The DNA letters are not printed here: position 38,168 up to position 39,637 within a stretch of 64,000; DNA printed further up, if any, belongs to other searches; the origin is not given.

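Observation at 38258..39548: Orphan Card1/Can2-like CARF-nuclease with no CRISPR-Cas or cyclase in the window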

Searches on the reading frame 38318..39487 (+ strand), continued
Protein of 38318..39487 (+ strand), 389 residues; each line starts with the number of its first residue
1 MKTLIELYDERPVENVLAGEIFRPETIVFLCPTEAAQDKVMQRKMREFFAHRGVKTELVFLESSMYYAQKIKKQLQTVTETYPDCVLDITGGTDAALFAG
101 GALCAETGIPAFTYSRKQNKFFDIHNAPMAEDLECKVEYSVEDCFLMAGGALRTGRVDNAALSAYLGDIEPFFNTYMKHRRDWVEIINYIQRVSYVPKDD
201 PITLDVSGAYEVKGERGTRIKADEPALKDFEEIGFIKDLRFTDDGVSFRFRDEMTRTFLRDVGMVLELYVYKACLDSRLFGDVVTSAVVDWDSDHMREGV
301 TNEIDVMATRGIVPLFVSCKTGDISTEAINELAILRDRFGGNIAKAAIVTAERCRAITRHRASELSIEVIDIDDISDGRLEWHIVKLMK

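Call 58: find_encoding_contigs(protein=P0063, flank=10000, max_places=3)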
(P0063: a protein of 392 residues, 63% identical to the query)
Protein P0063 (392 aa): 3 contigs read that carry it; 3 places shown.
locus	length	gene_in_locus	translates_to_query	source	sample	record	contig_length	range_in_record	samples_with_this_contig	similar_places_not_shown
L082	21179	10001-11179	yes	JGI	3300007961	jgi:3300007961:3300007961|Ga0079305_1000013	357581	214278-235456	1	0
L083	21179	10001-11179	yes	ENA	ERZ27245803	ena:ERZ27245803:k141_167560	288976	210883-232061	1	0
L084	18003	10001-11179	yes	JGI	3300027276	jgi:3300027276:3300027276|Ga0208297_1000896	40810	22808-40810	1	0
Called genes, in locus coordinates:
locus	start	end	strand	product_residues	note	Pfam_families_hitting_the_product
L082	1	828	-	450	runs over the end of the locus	PF18073:Zn_ribbon_LapB, PF13481:AAA_25, PF03796:DnaB_C (weak), PF06745:ATPase, PF13191:AAA_16 (weak), PF23442:DUF7125, PF13401:AAA_22 (weak), PF06745:ATPase (weak)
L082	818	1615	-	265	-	PF01520:Amidase_3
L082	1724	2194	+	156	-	PF11007:CotJA, PF12652:CotJB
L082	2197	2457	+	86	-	PF05067:Mn_catalase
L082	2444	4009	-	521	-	PF01935:DUF87, PF05872:HerA_C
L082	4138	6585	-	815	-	PF03415:Peptidase_C11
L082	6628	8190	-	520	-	PF00239:Resolvase, PF07508:Recombinase, PF13408:Zn_ribbon_recom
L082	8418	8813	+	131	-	PF05067:Mn_catalase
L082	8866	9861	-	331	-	PF00764:Arginosuc_synth (weak), PF02540:NAD_synthase (weak), PF03054:tRNA_Me_trans, PF20259:tRNA_Me_trans_M, PF20258:tRNA_Me_trans_C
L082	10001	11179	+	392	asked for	PF09002:Card1_endonuc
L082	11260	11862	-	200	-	PF00929:RNase_T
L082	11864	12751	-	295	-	PF16745:RsgA_N, PF03193:RsgA_GTPase, PF01926:MMR_HSR1 (weak)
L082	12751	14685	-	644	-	-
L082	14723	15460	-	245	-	PF00481:PP2C, PF13672:PP2C_2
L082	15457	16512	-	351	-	PF21016:RlmN_N, PF04055:Radical_SAM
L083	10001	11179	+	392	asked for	PF09002:Card1_endonuc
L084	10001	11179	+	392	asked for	PF09002:Card1_endonuc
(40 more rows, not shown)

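Call 59: find_encoding_contigs(protein=P0118, flank=10000, max_places=3)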
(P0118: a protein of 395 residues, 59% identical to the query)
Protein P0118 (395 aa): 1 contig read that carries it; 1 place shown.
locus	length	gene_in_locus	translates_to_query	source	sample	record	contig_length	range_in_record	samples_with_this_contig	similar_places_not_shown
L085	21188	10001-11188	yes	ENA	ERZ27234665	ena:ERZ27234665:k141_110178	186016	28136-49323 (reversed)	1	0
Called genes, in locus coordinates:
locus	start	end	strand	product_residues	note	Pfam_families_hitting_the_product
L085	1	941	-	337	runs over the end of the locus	PF02504:FA_synthesis, PF01515:PTA_PTB (weak)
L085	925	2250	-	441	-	PF01134:GIDA, PF01266:DAO (weak), PF13450:NAD_binding_8 (weak)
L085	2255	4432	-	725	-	PF01751:Toprim, PF01131:Topoisom_bac, PF01396:Zn_ribbon_Top1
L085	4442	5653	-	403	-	PF02481:DNA_processg_A, PF18306:LDcluster4 (weak), PF17782:WHD_DprA (weak)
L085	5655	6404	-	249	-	PF00588:SpoU_methylase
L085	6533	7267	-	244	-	PF03734:YkuD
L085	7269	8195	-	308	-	PF12773:DZR (weak), PF13240:Zn_Ribbon_1 (weak), PF24460:DUF7575 (faint)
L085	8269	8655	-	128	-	-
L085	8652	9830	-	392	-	PF00464:SHMT, PF00155:Aminotran_1_2, PF01212:Beta_elim_lyase (weak)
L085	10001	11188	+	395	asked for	PF09002:Card1_endonuc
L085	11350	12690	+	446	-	PF00209:SNF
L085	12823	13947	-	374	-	PF06541:ABC_trans_CmpB, PF01966:HD (weak)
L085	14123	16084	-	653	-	PF01336:tRNA_anti-codon, PF00152:tRNA-synt_2, PF01409:tRNA-synt_2d (faint), PF01588:tRNA_bind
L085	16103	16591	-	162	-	PF03449:GreA_GreB_N, PF01272:GreA_GreB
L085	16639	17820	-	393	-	PF22694:CtpB_N-like, PF00595:PDZ (weak), PF17820:PDZ_6, PF03572:Peptidase_S41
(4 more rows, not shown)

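Call 60: find_encoding_contigs(protein=P0094, flank=10000, max_places=3)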
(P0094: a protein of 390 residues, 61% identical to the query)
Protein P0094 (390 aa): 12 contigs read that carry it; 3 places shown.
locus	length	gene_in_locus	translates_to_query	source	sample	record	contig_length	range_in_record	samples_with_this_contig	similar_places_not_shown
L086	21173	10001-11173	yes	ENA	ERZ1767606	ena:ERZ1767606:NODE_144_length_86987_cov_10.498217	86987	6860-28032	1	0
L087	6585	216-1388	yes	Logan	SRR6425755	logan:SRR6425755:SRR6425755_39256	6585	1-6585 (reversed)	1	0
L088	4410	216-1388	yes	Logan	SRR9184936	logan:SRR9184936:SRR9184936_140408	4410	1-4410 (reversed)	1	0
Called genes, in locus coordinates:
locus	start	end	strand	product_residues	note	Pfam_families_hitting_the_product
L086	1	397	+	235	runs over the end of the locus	PF00072:Response_reg, PF00486:Trans_reg_C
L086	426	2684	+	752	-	PF00999:Na_H_Exchanger, PF02080:TrkA_C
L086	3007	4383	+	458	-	PF01266:DAO (faint), PF07992:Pyr_redox_2 (faint), PF21688:FAD-depend_C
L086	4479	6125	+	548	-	PF01554:MatE (weak), PF01943:Polysacc_synt, PF03023:MurJ, PF13440:Polysacc_synt_3 (weak), PF01554:MatE (weak)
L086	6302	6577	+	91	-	PF00216:Bac_DNA_binding, PF18291:HU-HIG (weak)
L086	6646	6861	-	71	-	-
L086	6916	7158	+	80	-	PF01479:S4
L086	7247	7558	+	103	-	-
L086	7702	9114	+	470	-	PF02878:PGM_PMM_I, PF02879:PGM_PMM_II, PF02880:PGM_PMM_III, PF00408:PGM_PMM_IV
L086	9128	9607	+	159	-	PF01613:Flavin_Reduct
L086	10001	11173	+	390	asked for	PF09002:Card1_endonuc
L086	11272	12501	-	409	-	PF05977:MFS_3 (faint), PF07690:MFS_1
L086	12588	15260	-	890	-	PF03415:Peptidase_C11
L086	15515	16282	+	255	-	-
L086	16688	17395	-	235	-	PF02527:GidB, PF05175:MTS (weak), PF13847:Methyltransf_31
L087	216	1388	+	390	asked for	PF09002:Card1_endonuc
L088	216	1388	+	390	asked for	PF09002:Card1_endonuc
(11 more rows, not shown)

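Call 65: find_homologous_proteins(query=P0240, max_evalue=1e-10)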
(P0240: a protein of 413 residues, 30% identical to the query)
Query P0240 (413 aa): 638 proteins with E <= 1e-10 among 8000 candidates; the best 120 are listed.
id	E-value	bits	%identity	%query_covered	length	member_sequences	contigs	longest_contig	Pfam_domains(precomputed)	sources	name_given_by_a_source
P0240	1.7e-270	915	100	100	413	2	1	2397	-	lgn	-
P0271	1.2e-240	816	88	100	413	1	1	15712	PF09002.18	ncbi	-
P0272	2.5e-228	776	84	100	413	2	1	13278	PF09002.18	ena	-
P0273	2.3e-150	519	58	100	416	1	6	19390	-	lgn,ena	-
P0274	4.3e-117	410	48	100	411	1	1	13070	-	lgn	-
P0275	1.8e-116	408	48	100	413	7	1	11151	-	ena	-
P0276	6.8e-116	406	49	100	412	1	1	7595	PF09002.18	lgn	-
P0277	3.8e-115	403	47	100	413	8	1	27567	-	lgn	-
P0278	2.3e-114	401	46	100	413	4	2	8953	-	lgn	-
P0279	4.7e-113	396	47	100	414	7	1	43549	-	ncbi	-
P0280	7.6e-112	392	47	100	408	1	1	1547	-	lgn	-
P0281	9.6e-111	389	47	100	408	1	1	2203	PF09002.18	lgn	-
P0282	2.0e-110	388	47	100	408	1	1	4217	-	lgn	-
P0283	1.8e-109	385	45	100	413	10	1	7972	PF09002.18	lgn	-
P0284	4.6e-109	383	44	100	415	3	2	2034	-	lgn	-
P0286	8.4e-109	382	46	100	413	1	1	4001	PF09002.18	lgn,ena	-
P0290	4.0e-108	380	48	100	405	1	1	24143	PF09002.18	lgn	-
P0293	1.0e-107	379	47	100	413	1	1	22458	PF09002.18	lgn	-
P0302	6.5e-106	373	46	100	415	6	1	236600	-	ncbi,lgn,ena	-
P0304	9.6e-106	372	48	100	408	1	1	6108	PF09002.18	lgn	-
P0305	2.3e-105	371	45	100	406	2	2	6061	PF09002.18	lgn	-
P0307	3.8e-105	370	45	100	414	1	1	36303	PF09002.18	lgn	-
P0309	1.2e-104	369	44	100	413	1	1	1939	PF09002.18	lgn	-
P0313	5.1e-104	367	46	100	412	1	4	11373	PF09002.18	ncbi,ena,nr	ncbi:MAG: DUF1887 family protein [Clostridia bacterium]|nr:DUF1887 family protein [Clostridia bacter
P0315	1.0e-103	366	45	100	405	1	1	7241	PF09002.18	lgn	-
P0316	1.1e-103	366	42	100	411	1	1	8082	PF09002.18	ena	-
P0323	6.7e-103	363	44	100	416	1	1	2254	PF09002.18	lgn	-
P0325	1.0e-102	362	45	99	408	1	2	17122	PF09002.18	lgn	-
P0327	1.1e-102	362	43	100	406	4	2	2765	PF09002.18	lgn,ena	-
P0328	2.0e-102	361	45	100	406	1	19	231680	-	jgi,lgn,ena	-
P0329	2.6e-102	361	44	100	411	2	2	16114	PF09002.18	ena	-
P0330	3.7e-102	360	44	100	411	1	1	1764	PF09002.18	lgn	-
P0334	8.7e-102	359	45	100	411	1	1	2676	PF09002.18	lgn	-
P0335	1.5e-101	358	43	100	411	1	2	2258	PF09002.18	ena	-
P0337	4.5e-101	357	44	100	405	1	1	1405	PF09002.18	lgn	-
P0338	5.7e-101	357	45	100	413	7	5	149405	PF09002.18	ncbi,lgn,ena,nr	ncbi:MAG: DUF1887 family protein [Clostridia bacterium]|nr:DUF1887 family protein [Clostridia bacter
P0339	8.0e-101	356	42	100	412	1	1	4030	PF09002.18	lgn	-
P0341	8.4e-101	356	42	100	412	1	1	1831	PF09002.18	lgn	-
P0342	1.0e-100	356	44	100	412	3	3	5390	PF09002.18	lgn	-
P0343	1.1e-100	356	42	100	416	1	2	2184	PF09002.18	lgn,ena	-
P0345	1.3e-100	355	44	100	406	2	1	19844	PF09002.18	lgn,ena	-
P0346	1.6e-100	355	40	100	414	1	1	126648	PF09002.18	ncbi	-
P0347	2.0e-100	355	42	100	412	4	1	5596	PF09002.18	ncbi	-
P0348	4.8e-100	353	42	100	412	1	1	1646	PF09002.18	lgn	-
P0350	7.3e-100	353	44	100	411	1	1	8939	PF09002.18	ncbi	-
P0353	8.9e-100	353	43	100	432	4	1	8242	PF09002.18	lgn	-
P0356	1.2e-99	352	41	100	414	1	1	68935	PF09002.18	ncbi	-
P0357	1.5e-99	352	43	100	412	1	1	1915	PF09002.18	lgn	-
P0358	2.2e-99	351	42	100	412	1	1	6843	PF09002.18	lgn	-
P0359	2.7e-99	351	41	100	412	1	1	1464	PF09002.18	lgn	-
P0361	9.3e-99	349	41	100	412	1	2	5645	PF09002.18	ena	-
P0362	1.2e-98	349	44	100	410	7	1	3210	PF09002.18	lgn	-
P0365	1.5e-98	349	42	100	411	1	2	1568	PF09002.18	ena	-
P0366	1.9e-98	348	42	100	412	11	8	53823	PF09002.18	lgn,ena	-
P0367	8.5e-98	346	41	100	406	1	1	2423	PF09002.18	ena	-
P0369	9.5e-98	346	39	100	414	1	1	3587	PF09002.18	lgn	-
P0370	3.1e-97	344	42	100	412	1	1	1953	PF09002.18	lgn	-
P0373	6.4e-97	343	39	100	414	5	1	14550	PF09002.18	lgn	-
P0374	6.5e-97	343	43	100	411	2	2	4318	PF09002.18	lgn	-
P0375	6.8e-97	343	42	96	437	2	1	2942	PF09002.18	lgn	-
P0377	1.4e-96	342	43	99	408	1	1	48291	PF09002.18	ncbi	-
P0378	1.7e-96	342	42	100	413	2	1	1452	PF09002.18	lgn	-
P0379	2.4e-96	341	42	100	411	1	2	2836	PF09002.18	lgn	-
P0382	2.9e-96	341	42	100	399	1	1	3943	PF09002.18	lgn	-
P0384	3.3e-96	341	42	100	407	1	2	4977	PF09002.18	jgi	-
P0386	3.9e-96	341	41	100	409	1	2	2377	PF09002.18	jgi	-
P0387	4.0e-96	341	43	99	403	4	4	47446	PF09002.18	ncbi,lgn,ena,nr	ncbi:MAG: DUF1887 family protein [Clostridia bacterium]|nr:DUF1887 family protein [Clostridia bacter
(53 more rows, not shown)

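Call 66: find_encoding_contigs(protein=P0328, flank=10000, max_places=3)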
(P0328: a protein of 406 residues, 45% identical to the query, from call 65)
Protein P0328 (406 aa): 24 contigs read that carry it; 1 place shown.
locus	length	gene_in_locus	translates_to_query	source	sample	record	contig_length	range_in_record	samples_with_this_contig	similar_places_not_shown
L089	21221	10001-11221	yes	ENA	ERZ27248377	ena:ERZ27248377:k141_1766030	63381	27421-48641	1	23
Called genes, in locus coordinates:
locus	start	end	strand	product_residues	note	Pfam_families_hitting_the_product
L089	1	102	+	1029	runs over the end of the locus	PF22907:Ams1-like_1st (faint), PF01074:Glyco_hydro_38N, PF09261:Alpha-mann_mid, PF07748:Glyco_hydro_38C, PF17677:Glyco_hydro38C2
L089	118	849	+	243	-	PF20434:BD-FAE, PF01738:DLH, PF07859:Abhydrolase_3, PF00326:Peptidase_S9 (weak)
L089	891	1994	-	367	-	PF00005:ABC_tran, PF02463:SMC_N (weak), PF03215:Rad17 (faint), PF13304:AAA_21 (faint), PF17912:OB_MalK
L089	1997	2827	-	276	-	PF00528:BPD_transp_1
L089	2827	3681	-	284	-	PF00528:BPD_transp_1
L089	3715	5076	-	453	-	PF01547:SBP_bac_1, PF13416:SBP_bac_8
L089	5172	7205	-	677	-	PF07501:G5, PF01551:Peptidase_M23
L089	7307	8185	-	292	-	PF01370:Epimerase, PF04321:RmlD_sub_bind, PF07993:NAD_binding_4, PF01073:3Beta_HSD, PF02719:Polysacc_synt_2, PF16363:GDP_Man_Dehyd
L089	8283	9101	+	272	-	PF02811:PHP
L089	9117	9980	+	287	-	PF00288:GHMP_kinases_N, PF08544:GHMP_kinases_C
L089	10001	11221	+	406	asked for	-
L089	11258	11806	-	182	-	PF10688:Imp-YgjV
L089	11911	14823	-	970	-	PF09586:YfhO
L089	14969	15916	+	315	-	PF19568:Spore_III_AA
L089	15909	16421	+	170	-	PF09548:Spore_III_AB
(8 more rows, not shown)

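Call 67: find_encoding_contigs(protein=P0302, flank=10000, max_places=2)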
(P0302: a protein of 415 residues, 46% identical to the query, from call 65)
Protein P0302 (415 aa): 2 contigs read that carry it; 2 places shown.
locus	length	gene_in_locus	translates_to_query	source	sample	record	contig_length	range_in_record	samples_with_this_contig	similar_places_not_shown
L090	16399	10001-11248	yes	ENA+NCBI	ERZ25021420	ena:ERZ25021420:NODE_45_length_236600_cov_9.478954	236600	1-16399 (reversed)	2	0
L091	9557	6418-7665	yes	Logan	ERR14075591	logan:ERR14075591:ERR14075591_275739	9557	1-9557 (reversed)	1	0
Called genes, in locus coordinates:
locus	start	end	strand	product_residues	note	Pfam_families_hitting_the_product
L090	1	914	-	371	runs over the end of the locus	PF09546:Spore_III_AE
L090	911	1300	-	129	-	PF06686:SpoIIIAC (weak)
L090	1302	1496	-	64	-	PF06686:SpoIIIAC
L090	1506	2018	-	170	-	PF09548:Spore_III_AB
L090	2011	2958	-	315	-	PF19568:Spore_III_AA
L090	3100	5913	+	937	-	PF09586:YfhO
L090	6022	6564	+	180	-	PF10688:Imp-YgjV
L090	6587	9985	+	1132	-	PF00910:RNA_helicase (faint), PF00158:Sigma54_activat (faint), PF01057:Parvo_NS1 (faint), PF00004:AAA, PF07724:AAA_2, PF07728:AAA_5, PF00004:AAA, PF01434:Peptidase_M41, +8 more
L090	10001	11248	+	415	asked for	-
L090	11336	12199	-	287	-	PF00288:GHMP_kinases_N, PF08544:GHMP_kinases_C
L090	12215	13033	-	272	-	PF02811:PHP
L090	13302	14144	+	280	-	PF01370:Epimerase, PF04321:RmlD_sub_bind, PF16363:GDP_Man_Dehyd, PF01073:3Beta_HSD, PF07993:NAD_binding_4, PF02719:Polysacc_synt_2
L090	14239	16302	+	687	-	PF07501:G5, PF01551:Peptidase_M23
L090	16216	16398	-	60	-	?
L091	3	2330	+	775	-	?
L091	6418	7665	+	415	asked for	-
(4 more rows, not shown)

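Call 68: find_encoding_contigs(protein=P0338, flank=10000, max_places=2)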
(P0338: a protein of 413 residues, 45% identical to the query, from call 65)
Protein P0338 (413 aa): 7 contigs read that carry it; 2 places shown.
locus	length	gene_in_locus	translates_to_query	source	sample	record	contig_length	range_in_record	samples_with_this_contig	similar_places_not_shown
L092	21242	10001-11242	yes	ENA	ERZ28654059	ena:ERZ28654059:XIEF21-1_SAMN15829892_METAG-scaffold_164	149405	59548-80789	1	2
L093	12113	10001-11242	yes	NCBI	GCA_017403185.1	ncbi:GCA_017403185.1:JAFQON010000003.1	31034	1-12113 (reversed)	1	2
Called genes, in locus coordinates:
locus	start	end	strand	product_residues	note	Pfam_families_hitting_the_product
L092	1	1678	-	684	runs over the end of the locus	PF07501:G5, PF01551:Peptidase_M23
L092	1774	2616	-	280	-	PF01370:Epimerase, PF04321:RmlD_sub_bind, PF07993:NAD_binding_4, PF01073:3Beta_HSD, PF16363:GDP_Man_Dehyd, PF02719:Polysacc_synt_2 (weak)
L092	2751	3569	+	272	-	PF02811:PHP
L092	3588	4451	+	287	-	PF00288:GHMP_kinases_N, PF08544:GHMP_kinases_C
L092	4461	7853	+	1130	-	PF06068:TIP49 (faint), PF13238:AAA_18 (faint), PF00158:Sigma54_activat (faint), PF00004:AAA, PF07724:AAA_2, PF07728:AAA_5, PF00004:AAA, PF01434:Peptidase_M41, +10 more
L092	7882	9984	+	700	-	-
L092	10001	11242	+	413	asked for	PF09002:Card1_endonuc (faint)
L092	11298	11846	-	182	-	PF10688:Imp-YgjV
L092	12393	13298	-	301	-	PF03413:PepSY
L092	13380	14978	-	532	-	PF00672:HAMP, PF00512:HisKA, PF02518:HATPase_c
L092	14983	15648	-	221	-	PF00072:Response_reg, PF00486:Trans_reg_C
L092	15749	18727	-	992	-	PF09586:YfhO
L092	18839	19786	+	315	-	PF19568:Spore_III_AA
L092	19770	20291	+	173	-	PF09548:Spore_III_AB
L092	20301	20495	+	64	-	PF06686:SpoIIIAC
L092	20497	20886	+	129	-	PF06686:SpoIIIAC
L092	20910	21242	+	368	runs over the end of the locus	PF09546:Spore_III_AE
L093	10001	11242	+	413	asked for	PF09002:Card1_endonuc (faint)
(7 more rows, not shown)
